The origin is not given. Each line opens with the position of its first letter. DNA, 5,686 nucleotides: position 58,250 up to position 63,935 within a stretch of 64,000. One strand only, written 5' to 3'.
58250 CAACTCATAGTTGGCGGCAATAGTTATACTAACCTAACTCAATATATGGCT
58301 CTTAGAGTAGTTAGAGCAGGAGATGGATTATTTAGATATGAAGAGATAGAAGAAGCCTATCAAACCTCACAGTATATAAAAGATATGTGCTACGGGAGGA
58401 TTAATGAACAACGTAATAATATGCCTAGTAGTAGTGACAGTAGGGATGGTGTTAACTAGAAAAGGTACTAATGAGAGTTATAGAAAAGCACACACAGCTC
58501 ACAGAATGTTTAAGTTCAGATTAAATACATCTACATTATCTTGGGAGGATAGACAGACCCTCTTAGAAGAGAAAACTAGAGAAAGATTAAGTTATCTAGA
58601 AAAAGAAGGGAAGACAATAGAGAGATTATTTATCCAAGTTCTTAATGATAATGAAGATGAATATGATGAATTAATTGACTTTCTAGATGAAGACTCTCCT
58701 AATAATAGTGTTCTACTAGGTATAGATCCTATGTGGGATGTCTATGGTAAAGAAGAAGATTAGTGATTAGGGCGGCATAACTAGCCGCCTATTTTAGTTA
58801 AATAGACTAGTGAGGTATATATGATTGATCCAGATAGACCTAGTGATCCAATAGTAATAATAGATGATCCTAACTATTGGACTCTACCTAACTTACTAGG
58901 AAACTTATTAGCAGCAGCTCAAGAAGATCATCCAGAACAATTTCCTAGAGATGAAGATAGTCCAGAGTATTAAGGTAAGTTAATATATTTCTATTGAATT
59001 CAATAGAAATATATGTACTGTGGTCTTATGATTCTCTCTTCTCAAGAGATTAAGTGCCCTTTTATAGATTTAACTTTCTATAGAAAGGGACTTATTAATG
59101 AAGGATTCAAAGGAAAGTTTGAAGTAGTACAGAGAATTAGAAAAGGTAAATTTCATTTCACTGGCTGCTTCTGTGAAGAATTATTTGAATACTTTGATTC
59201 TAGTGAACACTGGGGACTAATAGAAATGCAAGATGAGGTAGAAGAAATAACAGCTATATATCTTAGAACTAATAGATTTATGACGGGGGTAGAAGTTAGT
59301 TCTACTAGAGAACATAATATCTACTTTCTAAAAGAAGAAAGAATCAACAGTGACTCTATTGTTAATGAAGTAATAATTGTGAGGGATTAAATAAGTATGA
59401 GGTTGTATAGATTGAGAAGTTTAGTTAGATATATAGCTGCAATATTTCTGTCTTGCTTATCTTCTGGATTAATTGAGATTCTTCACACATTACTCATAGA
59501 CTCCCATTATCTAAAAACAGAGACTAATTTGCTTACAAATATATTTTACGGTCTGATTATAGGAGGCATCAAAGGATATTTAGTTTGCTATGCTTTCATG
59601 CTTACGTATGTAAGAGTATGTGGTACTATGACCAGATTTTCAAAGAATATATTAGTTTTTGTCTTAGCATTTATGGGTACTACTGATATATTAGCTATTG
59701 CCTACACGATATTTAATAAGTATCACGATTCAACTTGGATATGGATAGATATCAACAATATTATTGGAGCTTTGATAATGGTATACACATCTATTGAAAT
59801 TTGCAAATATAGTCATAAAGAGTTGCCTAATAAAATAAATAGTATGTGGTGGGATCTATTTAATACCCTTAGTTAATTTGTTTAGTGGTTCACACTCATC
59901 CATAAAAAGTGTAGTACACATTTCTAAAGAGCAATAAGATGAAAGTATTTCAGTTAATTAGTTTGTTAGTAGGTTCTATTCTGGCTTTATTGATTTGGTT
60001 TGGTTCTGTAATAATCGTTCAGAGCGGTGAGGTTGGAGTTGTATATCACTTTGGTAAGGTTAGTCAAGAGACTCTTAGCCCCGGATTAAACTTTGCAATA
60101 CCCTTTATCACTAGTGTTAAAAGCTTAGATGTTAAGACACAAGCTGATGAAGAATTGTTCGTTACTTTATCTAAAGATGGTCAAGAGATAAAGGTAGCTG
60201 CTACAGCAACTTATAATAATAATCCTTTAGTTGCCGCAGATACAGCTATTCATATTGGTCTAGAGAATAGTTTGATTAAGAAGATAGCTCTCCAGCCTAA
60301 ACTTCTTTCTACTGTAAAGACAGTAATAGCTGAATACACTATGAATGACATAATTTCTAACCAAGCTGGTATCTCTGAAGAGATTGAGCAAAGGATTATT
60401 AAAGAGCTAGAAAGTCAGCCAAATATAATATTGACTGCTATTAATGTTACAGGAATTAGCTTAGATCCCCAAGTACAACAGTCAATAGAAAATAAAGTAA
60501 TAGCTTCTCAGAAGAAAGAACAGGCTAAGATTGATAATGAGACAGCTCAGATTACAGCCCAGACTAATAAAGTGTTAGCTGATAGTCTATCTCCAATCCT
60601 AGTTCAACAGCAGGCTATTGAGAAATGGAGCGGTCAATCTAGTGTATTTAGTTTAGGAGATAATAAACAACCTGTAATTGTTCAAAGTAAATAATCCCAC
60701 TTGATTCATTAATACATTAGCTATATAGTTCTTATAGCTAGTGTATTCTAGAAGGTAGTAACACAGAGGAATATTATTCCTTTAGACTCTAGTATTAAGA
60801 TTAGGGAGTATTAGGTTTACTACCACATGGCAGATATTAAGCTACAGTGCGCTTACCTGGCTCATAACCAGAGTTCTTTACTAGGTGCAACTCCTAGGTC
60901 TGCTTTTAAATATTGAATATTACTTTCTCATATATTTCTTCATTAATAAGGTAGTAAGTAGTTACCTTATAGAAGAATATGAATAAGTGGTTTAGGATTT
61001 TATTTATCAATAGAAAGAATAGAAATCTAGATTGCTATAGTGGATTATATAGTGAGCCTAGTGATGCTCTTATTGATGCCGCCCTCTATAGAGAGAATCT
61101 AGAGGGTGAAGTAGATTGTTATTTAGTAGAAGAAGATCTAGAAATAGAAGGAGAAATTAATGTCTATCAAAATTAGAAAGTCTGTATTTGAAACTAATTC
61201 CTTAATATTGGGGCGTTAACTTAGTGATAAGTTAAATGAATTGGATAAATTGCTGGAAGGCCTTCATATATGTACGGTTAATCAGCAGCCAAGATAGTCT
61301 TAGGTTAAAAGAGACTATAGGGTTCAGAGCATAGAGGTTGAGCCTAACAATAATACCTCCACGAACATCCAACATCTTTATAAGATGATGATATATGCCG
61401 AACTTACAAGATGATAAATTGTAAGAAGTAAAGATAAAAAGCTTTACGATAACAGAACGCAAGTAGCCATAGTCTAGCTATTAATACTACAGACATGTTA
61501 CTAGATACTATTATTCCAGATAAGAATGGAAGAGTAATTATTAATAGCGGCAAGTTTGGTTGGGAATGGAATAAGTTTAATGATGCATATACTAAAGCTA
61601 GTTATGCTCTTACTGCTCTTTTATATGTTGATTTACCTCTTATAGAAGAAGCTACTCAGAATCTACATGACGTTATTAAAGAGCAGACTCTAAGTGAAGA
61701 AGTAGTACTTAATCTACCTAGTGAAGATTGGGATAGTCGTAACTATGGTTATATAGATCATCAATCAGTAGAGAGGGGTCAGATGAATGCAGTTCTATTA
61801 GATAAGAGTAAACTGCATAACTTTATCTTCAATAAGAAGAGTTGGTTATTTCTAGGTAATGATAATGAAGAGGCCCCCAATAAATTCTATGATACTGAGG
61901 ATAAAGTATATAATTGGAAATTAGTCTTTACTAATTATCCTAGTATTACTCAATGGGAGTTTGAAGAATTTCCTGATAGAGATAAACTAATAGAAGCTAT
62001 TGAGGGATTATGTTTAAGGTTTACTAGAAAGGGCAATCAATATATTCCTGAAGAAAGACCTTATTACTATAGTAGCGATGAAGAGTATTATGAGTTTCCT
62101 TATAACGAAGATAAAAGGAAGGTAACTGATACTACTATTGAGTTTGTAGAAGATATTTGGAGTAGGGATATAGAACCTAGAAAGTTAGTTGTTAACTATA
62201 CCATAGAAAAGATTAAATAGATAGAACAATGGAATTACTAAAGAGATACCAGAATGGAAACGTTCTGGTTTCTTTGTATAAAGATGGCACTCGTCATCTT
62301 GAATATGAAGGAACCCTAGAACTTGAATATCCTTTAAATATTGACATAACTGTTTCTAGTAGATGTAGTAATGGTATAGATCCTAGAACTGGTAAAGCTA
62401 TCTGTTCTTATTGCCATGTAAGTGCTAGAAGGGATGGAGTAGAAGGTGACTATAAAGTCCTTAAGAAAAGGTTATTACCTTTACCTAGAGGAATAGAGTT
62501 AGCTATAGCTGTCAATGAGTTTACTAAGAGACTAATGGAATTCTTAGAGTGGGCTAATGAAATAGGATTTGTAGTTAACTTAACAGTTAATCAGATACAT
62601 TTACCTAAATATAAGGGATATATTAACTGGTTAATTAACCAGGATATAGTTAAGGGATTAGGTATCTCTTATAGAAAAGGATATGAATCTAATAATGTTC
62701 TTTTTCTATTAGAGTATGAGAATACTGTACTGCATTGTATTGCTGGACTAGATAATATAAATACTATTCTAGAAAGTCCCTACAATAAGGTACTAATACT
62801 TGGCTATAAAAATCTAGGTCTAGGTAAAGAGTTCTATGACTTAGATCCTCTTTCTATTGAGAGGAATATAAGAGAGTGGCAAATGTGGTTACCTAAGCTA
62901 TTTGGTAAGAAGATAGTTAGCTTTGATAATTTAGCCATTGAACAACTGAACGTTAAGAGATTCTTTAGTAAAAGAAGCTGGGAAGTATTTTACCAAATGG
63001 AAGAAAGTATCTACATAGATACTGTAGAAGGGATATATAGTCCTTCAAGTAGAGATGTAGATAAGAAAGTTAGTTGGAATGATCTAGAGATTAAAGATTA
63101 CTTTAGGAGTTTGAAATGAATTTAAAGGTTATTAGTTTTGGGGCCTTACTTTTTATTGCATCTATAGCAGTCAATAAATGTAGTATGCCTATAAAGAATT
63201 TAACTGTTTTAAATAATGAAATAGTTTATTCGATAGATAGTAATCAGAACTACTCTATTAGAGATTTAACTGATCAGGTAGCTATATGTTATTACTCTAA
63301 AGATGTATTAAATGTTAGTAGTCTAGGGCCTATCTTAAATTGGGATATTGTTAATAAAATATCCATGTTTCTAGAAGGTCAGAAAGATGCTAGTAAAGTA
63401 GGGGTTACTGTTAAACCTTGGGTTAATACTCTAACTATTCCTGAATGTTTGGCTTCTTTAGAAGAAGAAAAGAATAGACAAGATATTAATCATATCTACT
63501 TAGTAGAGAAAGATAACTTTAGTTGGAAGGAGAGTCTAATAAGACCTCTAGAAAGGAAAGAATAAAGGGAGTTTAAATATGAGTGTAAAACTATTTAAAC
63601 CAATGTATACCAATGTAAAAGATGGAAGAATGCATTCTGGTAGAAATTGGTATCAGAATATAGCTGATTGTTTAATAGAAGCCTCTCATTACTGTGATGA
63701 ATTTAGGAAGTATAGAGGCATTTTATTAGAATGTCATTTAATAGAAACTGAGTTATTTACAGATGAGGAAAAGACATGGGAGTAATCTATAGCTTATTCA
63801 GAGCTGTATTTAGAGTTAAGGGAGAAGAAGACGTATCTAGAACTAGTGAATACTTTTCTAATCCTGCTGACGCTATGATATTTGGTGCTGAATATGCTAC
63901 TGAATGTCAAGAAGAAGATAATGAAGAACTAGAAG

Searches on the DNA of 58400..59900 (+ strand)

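Call 9: search_dna_similar(query=window:58400-59900:+, collection=phages, mode=distant, max_rows=25)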
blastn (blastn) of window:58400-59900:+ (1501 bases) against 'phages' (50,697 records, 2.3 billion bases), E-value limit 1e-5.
No match.

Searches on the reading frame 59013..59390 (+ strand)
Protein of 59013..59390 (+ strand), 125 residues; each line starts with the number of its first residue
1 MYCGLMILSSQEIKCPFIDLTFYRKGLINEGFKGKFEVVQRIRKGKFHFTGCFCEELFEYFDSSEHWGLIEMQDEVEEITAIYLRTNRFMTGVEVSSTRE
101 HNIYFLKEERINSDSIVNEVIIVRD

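Call 10: search_protein_families(library=phrogs, proteins=[window:59013-59390:+], max_evalue=0.001)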
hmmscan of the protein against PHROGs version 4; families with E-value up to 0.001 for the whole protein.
window:59013-59390:+ (125 aa): 0 families

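Call 11: search_protein_families(library=pfam, proteins=[window:59013-59390:+], max_evalue=0.01)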
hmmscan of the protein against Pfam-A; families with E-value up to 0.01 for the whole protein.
window:59013-59390:+ (125 aa): 0 families

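Call 16: find_related_loci(query=window:59013-59390:+, collection=viral_contigs, flank=3000)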
Query window:59013-59390:+ (125 aa) in viral_contigs; peptide patterns used: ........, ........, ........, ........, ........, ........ (x = any residue, [..] = any of these).
5 stretches matched a pattern, but none encodes a relative of the query by tblastn (E <= 1e-3).

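Call 34: find_homologous_proteins(query=window:59013-59390:+, max_evalue=0.001)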
Query window:59013-59390:+ (125 aa): 1 proteins with E <= 0.001 among 3 candidates.
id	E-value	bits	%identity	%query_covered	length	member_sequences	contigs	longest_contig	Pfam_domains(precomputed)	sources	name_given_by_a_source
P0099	7.6e-74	264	100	96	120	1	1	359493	-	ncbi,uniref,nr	ncbi:hypothetical protein H6G33_09495 [Calothrix sp. FACHB-1219]|uniref:hypothetical protein n=1 Tax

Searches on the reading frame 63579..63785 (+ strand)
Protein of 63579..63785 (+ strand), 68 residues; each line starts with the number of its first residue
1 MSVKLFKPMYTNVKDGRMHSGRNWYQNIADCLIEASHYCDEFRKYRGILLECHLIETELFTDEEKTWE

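Call 54: find_encoding_contigs(protein=window:63579-63785:+, flank=10000, max_places=3)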
Protein window:63579-63785:+ (68 aa): 1 contig read that carries it; 1 place shown.
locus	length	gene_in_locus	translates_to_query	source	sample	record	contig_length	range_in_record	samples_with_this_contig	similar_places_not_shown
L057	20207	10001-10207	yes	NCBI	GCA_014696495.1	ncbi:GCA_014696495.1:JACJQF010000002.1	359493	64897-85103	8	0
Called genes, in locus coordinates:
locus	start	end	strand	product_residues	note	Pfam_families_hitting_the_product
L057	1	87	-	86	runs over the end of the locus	-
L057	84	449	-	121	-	-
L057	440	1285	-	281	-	-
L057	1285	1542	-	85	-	PF05488:PAAR_motif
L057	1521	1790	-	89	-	-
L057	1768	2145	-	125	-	-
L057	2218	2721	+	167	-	-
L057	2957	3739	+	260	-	PF03808:Glyco_tran_WecG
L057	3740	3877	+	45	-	-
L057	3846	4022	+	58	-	-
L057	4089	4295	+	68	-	-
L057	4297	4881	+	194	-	-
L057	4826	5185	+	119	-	-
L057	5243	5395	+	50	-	-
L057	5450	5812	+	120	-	-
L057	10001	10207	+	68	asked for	-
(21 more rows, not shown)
